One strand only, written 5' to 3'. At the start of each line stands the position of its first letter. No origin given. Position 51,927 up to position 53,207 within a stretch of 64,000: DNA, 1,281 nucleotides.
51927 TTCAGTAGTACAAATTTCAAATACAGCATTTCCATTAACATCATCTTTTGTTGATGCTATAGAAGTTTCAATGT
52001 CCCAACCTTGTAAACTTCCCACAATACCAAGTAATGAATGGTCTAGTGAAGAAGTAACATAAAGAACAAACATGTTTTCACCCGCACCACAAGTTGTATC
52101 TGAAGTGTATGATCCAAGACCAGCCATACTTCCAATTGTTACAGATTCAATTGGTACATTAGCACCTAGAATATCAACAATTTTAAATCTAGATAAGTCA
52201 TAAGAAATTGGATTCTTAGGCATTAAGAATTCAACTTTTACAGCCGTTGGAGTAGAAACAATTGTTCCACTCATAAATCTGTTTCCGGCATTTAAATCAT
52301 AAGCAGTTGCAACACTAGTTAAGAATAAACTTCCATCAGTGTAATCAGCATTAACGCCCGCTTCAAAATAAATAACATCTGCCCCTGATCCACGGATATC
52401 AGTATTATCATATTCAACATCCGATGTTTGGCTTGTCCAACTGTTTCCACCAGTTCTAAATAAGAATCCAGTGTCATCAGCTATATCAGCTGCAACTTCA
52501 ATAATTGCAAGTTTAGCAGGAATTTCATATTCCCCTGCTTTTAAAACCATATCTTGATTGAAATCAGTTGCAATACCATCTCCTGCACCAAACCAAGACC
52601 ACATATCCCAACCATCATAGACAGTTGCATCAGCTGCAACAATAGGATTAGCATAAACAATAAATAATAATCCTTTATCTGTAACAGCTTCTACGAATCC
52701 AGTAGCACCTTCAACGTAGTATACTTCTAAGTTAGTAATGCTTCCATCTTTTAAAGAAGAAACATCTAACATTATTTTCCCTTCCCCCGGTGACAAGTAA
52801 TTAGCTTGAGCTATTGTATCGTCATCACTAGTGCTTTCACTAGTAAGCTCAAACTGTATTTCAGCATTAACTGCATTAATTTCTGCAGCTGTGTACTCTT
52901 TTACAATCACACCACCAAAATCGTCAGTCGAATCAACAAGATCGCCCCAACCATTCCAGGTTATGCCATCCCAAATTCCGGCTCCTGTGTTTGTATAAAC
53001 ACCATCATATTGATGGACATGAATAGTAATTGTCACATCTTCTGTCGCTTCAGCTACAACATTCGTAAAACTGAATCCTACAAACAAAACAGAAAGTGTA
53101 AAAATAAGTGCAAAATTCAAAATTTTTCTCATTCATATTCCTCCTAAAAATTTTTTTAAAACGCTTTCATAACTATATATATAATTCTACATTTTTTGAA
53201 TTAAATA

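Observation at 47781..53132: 1783-aa amylosome-like surface protein: CBM41-like pair plus nine tandem starch-binding-like modules, no catalytic domain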

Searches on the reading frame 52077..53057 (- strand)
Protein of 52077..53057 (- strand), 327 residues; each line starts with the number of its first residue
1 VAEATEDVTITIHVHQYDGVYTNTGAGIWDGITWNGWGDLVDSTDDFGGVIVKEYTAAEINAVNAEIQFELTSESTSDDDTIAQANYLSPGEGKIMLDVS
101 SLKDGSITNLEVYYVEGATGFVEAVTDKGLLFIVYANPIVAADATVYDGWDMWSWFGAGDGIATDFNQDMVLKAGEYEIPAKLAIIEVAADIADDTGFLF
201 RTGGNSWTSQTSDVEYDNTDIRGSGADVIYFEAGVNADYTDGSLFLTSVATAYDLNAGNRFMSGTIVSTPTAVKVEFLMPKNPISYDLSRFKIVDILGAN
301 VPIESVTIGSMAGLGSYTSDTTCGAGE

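Call 50: predict_structure(alignment_id=A3)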
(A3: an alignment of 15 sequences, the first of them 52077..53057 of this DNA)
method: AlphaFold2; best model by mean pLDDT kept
length: 327 residues; sequences in the alignment: 15
mean_pLDDT: 81.7   pTM: 0.76
mean pLDDT of the five models: 81.7, 79.9, 78.6, 76.7, 71.5
residues with pLDDT >= 90: 126; 70-90: 140; 50-70: 45; < 50: 16
segments of 3 or more residues with pLDDT < 50: 311-319, 321-327
pLDDT, mean of each block of 10 residues (from residue 1): 88 94 89 81 94 93 92 73 76 90 94 95 94 91 77 80 83 84 93 88 61 84 93 81 90 78 67 72 68 83 75 43 40
secondary structure, 60 per line:
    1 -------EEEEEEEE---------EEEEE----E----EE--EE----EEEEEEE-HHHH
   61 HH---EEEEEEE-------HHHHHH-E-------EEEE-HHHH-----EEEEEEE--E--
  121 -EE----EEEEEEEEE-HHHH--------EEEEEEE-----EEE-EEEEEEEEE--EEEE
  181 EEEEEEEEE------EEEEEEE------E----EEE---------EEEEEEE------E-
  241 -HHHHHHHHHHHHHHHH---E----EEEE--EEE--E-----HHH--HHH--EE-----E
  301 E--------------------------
elements in order: E8-15 E25-29 E49-55 H57-62 E66-72 H80-85 E95-98 H100-103 E109-115 E128-136 H138-141 E150-156 E162-164 E166-174 E177-189 E196-202 E214-216 E226-232 H242-257 E266-269 E272-274

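Call 55: fold_search(model_id=the predicted structure, library=pdb)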
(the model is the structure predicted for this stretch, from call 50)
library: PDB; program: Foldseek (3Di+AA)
matches with E <= 10: 1845; with E <= 0.001: 2
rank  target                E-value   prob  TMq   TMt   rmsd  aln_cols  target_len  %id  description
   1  2j72_B                2.1e-05  1.00  0.25  0.70   4.3       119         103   18  alpha-glucan recognition by a family 41 carbohydrate-binding module from Thermotoga maritima pullulanase PulA (released 2006-10-17)
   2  2j71                  4.2e-05  1.00  0.24  0.71   4.2       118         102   19  alpha-glucan recognition by a family 41 carbohydrate-binding module from Thermotoga maritima pullulanase PulA (released 2006-10-17)
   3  6l2h                  1.5e-03  0.90  0.19  0.10  15.9       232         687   10  CGTase mutant-Y167H (released 2019-10-16)
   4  9bu0_E                1.6e-03  0.51  0.17  0.22  17.4       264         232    9  Structure of human MAIT A-F7 TCR in complex with human MR1-salicylaldehyde (released 2024-12-25)
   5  4jcl                  2.0e-03  0.89  0.20  0.11  17.0       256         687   11  Crystal structure of Alpha-CGT from Paenibacillus macerans at 1.7 Angstrom resolution (released 2014-02-26)
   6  9l0c_B                2.2e-03  0.57  0.16  0.22  21.9       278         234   11  structure of MCT2-embigin-AR-C155858 complex (released 2025-12-24)
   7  4nqe_H                2.3e-03  0.47  0.17  0.23  17.6       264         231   10  Crystal structure of TCR-MR1 ternary complex bound to 5-(2-oxoethylideneamino)-6-D-ribitylaminouracil (released 2014-04-16)
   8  1ukt_A                2.5e-03  0.80  0.18  0.10  16.1       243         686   13  Crystal structure of Y100L mutant cyclodextrin glucanotransferase compexed with an acarbose (released 2004-02-24)
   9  1cyg                  2.6e-03  0.54  0.19  0.11  23.0       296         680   11  CYCLODEXTRIN GLUCANOTRANSFERASE (E.C.2.4.1.19) (CGTASE) (released 1995-02-27)
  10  9l0b_B                3.1e-03  0.54  0.16  0.21  22.4       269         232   10  structure of MCT2-embigin complex (released 2025-12-24)
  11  6p64_J                3.7e-03  0.30  0.15  0.19  17.9       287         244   10  Alpha-beta TCR Binding to Neoantigen KQWLVWLFL Presented by HLA-A206 (released 2020-06-03)
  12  1cgx_A                3.9e-03  0.82  0.18  0.10  15.8       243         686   14  SITE DIRECTED MUTATIONS OF THE ACTIVE SITE RESIDUE TYROSINE 195 OF CYCLODEXTRIN GLYXOSYLTRANSFERASE FROM BACILLUS CIRC (released 1995-02-07)
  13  6p64_E                4.6e-03  0.33  0.15  0.19  17.3       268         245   10  Alpha-beta TCR Binding to Neoantigen KQWLVWLFL Presented by HLA-A206 (released 2020-06-03)
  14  2zyi_A                6.5e-03  0.23  0.16  0.13  17.2       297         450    9  A. Fulgidus lipase with fatty acid fragment and calcium (released 2009-06-16)
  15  1cqy                  7.8e-03  0.97  0.18  0.46   6.2       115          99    8  STARCH BINDING DOMAIN OF BACILLUS CEREUS BETA-AMYLASE (released 1999-08-20)
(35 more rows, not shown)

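Call 72: find_related_loci(query=A3, collection=genome_contigs, flank=10000)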
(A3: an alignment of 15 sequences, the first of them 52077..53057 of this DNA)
Query A3 (327 aa) in genome_contigs; peptide patterns used: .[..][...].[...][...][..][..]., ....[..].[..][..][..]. (x = any residue, [..] = any of these).
141 stretches matched a pattern; 30 encode a relative of the query (tblastn E <= 1e-3); 30 distinct loci.
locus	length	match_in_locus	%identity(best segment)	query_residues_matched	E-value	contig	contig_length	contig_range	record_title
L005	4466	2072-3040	50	2-327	4e-104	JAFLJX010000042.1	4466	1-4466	MAG: Mycoplasmatota bacterium isolate MC-10 c_000000259825_1, whole genome shotgun sequence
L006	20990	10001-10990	49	2-327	9e-101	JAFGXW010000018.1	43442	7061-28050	MAG: Bacilli bacterium isolate ZodW_Metabat.63 k87_953095, whole genome shotgun sequence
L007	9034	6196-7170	51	2-327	4e-100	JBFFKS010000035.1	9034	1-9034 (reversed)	MAG: Xianfuyuplasma sp. isolate Mix_mud18.2022.04.106 k141_2178724_length_9034_cov_8.0000, whole genome shotgun sequence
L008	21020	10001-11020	49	2-327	1e-99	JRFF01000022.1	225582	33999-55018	MAG: Candidatus Izimaplasma bacterium HR2 KQ78_contig000022, whole genome shotgun sequence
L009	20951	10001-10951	45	7-322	4e-80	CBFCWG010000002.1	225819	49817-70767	MAG TPA_asm: uncultured bacterium isolate ERR13917544_binner12_Refined_49 genome assembly, contig: ERZ26802894.14, whole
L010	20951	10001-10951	37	7-325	2e-57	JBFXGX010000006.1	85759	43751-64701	MAG: Candidatus Izemoplasmatales bacterium isolate CA_2019_TPIn_173 NODE_958_length_85759_cov_17.811963_TPIn, whole geno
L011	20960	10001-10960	25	2-307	4e-13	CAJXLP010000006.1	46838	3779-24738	MAG TPA_asm: uncultured Tenericutes bacterium isolate SRR4030052_bin.52_MetaBAT_v2.12.1_MAG genome assembly, contig: NOD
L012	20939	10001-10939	23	10-307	1e-9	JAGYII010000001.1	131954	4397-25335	MAG: Candidatus Izimaplasma bacterium isolate M30B11 1, whole genome shotgun sequence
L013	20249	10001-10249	39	147-238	1e-7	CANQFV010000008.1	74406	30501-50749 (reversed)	MAG: uncultured Oscillospiraceae bacterium isolate Lapin-008__bin18 genome assembly, contig: Lapin-008__NODE_422_length_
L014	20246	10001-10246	31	146-236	1e-6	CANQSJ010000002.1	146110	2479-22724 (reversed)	MAG: uncultured Oscillospiraceae bacterium isolate Lapin-008__bin87 genome assembly, contig: Lapin-008__NODE_87_length_1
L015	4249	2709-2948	35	147-235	2e-6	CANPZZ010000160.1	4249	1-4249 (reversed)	MAG: uncultured Lachnospiraceae bacterium isolate Lapin-002__bin34 genome assembly, contig: Lapin-002__NODE_28194_length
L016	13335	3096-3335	34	147-235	6e-6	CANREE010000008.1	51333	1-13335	MAG: uncultured Lachnospiraceae bacterium isolate Lapin-025__bin37 genome assembly, contig: Lapin-025__NODE_441_length_5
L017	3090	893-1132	35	147-235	6e-6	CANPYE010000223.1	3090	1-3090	MAG: uncultured Lachnospiraceae bacterium isolate Lapin-004__bin104 genome assembly, contig: Lapin-004__NODE_43032_lengt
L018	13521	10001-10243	33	147-236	9e-6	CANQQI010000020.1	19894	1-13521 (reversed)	MAG: uncultured Oscillospiraceae bacterium isolate Lapin-011__bin95 genome assembly, contig: Lapin-011__NODE_2695_length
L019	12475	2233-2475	33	147-236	9e-6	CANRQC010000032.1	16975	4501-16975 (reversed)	MAG: uncultured Oscillospiraceae bacterium isolate Lapin-016__bin92 genome assembly, contig: Lapin-016__NODE_2998_length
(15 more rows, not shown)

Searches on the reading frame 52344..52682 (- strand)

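Call 74: search_protein_families(library=pfam, proteins=[window:52344-52682:-], max_evalue=10)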
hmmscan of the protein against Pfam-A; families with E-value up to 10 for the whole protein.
seq(113 aa): 1 family
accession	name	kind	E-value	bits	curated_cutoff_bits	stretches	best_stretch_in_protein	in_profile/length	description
PF03714.20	PUD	-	0.00038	21.7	25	1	19-107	11-89/97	Bacterial pullanase-associated domain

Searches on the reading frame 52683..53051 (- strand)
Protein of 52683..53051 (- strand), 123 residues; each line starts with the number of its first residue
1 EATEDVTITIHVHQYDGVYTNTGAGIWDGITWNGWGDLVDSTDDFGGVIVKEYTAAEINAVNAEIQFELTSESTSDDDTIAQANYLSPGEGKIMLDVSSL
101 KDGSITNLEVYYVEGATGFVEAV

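Call 74: search_protein_families(library=pfam, proteins=[window:52683-53051:-], max_evalue=10)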
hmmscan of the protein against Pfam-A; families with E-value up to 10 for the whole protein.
seq(123 aa): 1 family
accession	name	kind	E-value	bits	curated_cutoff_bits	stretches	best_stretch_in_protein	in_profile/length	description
PF03714.20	PUD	-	0.0036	18.6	25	1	7-81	1-78/97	Bacterial pullanase-associated domain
